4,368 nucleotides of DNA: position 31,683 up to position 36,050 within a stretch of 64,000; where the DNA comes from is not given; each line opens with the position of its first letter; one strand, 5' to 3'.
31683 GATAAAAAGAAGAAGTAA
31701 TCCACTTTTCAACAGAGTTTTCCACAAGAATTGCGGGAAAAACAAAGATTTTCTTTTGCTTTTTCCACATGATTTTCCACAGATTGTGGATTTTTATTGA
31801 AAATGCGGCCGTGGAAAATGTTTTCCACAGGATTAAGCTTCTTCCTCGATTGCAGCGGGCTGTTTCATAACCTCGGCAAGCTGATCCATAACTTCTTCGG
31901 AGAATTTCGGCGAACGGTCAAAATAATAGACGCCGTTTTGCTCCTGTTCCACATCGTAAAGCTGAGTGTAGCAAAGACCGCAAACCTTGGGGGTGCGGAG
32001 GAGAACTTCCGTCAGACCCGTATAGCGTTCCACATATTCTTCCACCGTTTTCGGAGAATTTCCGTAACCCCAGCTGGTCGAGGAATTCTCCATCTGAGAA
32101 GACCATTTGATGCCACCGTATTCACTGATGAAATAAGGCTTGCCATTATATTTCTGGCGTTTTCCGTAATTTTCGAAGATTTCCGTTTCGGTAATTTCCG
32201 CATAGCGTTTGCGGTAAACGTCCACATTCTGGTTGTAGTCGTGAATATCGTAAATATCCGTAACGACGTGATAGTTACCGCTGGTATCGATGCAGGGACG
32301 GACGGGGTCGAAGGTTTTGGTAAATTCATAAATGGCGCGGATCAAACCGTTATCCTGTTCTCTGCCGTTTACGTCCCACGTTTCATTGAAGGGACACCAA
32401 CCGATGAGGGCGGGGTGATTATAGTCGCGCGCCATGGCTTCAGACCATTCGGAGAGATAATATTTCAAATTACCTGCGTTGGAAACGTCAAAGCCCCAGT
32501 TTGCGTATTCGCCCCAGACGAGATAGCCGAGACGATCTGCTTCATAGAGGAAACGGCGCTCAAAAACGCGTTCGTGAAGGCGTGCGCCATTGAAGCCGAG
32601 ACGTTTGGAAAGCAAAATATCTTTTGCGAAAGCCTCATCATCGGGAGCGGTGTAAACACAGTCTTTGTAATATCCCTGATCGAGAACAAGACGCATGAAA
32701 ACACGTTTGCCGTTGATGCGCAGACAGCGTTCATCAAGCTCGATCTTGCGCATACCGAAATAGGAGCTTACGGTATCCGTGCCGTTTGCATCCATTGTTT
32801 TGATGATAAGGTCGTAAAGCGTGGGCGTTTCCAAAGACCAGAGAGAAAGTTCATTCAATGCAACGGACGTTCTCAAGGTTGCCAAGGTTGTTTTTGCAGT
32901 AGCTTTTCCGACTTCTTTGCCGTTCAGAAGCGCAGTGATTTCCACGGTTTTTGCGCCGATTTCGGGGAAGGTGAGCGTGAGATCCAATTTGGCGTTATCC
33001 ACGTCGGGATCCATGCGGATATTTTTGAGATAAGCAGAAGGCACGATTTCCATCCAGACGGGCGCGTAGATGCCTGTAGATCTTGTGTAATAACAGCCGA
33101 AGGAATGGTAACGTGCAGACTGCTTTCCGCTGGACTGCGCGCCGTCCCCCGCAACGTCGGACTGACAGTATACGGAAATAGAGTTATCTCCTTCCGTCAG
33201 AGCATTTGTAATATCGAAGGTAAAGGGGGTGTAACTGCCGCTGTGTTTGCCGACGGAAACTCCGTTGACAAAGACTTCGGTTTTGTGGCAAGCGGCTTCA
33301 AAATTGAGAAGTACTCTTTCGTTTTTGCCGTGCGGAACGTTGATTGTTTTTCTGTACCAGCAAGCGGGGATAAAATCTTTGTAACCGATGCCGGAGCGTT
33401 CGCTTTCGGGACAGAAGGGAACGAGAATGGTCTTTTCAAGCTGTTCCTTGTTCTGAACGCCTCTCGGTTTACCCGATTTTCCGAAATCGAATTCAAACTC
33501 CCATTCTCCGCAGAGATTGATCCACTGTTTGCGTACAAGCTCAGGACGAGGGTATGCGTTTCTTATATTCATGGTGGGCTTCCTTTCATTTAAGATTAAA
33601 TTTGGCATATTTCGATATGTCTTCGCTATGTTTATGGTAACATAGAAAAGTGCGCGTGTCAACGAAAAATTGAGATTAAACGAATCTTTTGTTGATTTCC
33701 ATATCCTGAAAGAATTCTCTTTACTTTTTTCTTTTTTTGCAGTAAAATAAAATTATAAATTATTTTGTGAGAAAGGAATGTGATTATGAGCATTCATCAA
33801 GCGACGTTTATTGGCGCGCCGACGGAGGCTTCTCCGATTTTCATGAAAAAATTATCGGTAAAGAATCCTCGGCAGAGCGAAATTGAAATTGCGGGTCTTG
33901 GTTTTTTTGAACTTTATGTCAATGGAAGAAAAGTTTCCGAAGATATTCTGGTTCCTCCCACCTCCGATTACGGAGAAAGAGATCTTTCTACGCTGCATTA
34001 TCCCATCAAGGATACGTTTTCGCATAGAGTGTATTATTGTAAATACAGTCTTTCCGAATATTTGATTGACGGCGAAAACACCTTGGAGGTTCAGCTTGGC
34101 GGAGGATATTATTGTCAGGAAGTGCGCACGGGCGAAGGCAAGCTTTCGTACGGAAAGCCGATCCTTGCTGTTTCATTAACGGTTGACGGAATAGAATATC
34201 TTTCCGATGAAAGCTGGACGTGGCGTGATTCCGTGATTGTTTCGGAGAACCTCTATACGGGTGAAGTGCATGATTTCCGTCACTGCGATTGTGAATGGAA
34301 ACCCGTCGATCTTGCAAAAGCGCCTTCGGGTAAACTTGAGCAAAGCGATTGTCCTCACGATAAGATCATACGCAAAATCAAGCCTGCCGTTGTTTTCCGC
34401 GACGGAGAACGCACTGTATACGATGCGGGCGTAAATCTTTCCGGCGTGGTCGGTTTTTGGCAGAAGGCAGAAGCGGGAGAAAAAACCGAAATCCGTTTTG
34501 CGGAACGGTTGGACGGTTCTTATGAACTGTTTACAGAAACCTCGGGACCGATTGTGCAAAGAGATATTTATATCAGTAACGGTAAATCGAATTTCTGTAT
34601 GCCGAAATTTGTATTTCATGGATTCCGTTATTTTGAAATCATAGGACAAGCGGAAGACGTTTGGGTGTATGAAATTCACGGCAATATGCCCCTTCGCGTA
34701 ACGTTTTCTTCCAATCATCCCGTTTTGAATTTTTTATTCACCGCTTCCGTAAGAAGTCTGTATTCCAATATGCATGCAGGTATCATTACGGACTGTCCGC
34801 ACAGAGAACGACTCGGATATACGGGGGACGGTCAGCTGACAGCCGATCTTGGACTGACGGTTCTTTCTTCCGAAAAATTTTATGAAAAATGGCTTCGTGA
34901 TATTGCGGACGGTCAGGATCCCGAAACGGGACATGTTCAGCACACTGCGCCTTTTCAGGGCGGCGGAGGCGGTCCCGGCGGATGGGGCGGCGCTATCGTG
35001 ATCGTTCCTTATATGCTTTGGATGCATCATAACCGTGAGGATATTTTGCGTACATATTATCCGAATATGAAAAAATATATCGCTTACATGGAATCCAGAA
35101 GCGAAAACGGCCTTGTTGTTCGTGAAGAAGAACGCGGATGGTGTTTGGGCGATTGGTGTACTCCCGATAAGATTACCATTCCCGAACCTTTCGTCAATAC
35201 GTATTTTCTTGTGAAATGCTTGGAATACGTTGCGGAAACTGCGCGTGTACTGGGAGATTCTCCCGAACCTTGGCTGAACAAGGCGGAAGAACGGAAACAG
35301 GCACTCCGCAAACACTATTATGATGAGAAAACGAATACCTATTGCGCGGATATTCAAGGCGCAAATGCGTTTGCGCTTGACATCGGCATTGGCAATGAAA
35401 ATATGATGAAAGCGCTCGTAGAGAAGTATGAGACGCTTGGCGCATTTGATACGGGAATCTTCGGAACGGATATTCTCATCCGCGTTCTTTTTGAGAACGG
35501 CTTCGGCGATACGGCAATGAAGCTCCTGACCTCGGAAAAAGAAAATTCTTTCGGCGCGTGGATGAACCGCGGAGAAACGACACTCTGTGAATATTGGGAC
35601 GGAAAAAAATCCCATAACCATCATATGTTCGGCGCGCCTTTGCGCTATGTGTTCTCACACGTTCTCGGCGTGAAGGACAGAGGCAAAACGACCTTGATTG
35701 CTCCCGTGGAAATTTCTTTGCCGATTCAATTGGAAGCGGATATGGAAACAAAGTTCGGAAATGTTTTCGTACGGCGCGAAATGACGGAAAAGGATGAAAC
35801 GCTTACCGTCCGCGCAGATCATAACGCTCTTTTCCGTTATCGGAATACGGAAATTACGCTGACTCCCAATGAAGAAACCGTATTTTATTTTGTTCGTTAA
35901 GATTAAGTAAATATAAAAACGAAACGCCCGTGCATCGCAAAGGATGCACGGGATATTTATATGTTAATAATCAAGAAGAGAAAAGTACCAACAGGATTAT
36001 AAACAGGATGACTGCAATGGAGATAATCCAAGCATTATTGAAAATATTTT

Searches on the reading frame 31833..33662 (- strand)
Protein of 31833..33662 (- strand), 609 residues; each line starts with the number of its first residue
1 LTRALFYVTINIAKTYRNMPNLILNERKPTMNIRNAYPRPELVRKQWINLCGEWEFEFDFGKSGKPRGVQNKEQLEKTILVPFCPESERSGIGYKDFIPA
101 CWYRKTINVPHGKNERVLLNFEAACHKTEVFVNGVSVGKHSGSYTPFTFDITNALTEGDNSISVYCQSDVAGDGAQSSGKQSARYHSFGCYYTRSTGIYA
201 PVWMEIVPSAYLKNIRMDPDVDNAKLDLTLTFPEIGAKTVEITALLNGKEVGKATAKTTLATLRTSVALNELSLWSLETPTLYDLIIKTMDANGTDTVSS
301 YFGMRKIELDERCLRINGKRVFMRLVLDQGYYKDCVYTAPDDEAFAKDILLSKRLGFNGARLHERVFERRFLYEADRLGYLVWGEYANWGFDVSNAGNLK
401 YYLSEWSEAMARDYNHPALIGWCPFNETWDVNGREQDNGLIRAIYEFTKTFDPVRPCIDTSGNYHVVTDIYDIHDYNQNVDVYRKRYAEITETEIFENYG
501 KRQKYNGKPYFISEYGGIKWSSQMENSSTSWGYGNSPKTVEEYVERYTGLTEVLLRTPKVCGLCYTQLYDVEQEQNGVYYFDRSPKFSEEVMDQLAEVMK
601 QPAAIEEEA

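Call 10: search_protein_families(library=pfam, proteins=[window:31833-33662:-], max_evalue=0.001)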
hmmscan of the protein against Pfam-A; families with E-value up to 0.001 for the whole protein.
window:31833-33662:- (609 aa): 5 families
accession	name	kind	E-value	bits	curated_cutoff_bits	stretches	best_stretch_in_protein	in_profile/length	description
PF02837.24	Glyco_hydro_2_N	-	2e-15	57.6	28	1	98-203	64-164/169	Glycosyl hydrolases family 2, sugar binding domain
PF00703.27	Glyco_hydro_2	-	9.3e-12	46.1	23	1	210-305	1-109/109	Glycosyl hydrolases family 2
PF02836.23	Glyco_hydro_2_C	-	3.2e-11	43.4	21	1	308-517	2-212/302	Glycosyl hydrolases family 2, TIM barrel domain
PF22666.2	Glyco_hydro_2_N2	-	3.2e-10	40.8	27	1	101-178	50-129/167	Glycosyl hydrolase 2 galactose-binding domain-like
PF21467.3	BetaGal_gal-bd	-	1.7e-06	28.5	27.3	1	101-143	2-43/62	Beta-galactosidase, galactose-binding domain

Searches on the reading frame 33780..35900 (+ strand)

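Call 10: search_protein_families(library=pfam, proteins=[window:33780-35900:+], max_evalue=0.001)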
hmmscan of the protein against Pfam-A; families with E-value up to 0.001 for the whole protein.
window:33780-35900:+ (706 aa): 3 families
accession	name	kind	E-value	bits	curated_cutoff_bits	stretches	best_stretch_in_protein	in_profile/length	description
PF17389.8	Bac_rhamnosid6H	-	5.8e-70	236.7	24.5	1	308-628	5-339/339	Bacterial alpha-L-rhamnosidase 6 hairpin glycosidase domain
PF08531.16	Bac_rhamnosid_N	-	3.5e-23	82.7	25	1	29-204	2-168/172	Alpha-L-rhamnosidase N-terminal domain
PF05592.18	Bac_rhamnosid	-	7.8e-15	55.1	22.2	1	210-292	6-89/102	Bacterial alpha-L-rhamnosidase concanavalin-like domain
